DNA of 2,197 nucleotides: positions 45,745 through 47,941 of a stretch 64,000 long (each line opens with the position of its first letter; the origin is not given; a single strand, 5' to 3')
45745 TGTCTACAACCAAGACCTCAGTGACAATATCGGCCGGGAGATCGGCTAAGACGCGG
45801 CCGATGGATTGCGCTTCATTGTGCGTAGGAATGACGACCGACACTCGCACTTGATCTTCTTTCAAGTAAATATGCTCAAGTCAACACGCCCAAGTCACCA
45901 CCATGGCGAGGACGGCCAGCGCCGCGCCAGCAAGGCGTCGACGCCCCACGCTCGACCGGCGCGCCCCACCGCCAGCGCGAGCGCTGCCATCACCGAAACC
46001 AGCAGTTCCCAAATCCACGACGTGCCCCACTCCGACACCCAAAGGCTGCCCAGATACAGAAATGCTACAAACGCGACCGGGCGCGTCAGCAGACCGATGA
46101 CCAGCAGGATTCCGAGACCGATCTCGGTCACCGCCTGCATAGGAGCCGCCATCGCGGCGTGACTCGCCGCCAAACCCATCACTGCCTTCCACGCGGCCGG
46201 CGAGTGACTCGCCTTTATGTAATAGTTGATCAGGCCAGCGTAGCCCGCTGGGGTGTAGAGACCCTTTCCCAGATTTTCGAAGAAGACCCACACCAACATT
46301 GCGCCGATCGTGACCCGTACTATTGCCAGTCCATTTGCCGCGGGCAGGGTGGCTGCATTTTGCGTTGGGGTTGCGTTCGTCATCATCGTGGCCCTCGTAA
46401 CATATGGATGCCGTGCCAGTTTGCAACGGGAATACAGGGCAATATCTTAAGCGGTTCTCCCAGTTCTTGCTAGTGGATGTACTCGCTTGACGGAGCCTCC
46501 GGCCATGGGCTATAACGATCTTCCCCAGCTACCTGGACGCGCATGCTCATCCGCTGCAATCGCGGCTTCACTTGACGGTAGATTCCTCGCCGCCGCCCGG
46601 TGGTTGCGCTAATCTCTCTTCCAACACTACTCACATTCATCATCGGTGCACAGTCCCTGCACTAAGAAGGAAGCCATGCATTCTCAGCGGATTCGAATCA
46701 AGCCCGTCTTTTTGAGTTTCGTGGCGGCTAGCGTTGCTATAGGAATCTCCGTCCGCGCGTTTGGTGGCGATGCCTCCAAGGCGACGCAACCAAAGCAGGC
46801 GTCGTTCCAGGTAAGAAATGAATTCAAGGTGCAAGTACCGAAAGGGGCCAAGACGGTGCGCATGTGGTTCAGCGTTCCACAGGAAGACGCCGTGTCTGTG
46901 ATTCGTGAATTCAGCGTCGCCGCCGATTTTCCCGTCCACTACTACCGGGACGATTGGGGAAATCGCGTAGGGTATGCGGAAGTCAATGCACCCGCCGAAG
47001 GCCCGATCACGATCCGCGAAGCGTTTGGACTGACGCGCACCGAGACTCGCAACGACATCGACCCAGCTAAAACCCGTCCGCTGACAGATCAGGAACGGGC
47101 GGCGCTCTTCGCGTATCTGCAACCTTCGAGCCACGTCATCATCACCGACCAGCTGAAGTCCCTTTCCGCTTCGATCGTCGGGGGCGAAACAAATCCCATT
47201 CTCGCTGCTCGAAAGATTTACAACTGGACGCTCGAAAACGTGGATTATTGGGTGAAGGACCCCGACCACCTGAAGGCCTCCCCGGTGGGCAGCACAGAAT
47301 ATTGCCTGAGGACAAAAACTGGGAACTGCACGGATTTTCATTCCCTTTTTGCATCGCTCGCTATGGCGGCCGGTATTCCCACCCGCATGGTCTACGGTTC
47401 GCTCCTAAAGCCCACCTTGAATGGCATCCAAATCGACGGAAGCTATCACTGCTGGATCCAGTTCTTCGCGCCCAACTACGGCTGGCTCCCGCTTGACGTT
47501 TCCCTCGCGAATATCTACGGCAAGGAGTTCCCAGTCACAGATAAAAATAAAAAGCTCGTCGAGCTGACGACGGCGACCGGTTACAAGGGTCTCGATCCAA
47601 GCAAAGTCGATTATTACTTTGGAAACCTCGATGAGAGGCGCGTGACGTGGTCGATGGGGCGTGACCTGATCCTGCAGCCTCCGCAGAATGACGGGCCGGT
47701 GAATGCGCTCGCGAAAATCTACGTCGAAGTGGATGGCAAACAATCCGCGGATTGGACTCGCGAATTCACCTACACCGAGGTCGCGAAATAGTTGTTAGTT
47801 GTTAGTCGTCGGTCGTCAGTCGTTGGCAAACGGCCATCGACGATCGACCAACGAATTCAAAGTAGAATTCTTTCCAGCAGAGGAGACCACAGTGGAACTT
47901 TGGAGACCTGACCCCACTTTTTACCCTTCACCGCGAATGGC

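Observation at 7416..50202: Three elements stacked at tRNA-Sec (selC), separated by nested direct repeats of the tRNA 3' end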

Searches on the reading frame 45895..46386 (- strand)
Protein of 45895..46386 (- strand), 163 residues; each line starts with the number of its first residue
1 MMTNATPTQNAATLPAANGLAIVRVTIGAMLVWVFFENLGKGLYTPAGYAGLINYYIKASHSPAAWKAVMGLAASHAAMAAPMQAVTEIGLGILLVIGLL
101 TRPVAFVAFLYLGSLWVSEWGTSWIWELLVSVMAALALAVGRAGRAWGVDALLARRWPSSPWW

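Call 13: search_protein_families(library=pfam, proteins=[window:45895-46386:-], max_evalue=0.01)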
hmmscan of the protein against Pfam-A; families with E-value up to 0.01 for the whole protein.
window:45895-46386:- (163 aa): 2 families
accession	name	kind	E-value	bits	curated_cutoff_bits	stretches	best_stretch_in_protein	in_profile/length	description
PF07681.17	DoxX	-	1e-05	26.5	23.6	1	19-112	1-76/85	DoxX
PF04173.18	DoxD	-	1.4e-05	25.6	22.7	1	72-156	57-147/167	TQO small subunit DoxD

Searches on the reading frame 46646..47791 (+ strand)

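Call 13: search_protein_families(library=pfam, proteins=[window:46646-47791:+], max_evalue=0.01)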
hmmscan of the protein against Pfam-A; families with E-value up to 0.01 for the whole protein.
window:46646-47791:+ (381 aa): 1 family
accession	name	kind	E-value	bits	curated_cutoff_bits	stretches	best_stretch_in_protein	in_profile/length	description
PF01841.26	Transglut_core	-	5.1e-24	85.1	23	1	172-284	2-107/108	Transglutaminase-like superfamily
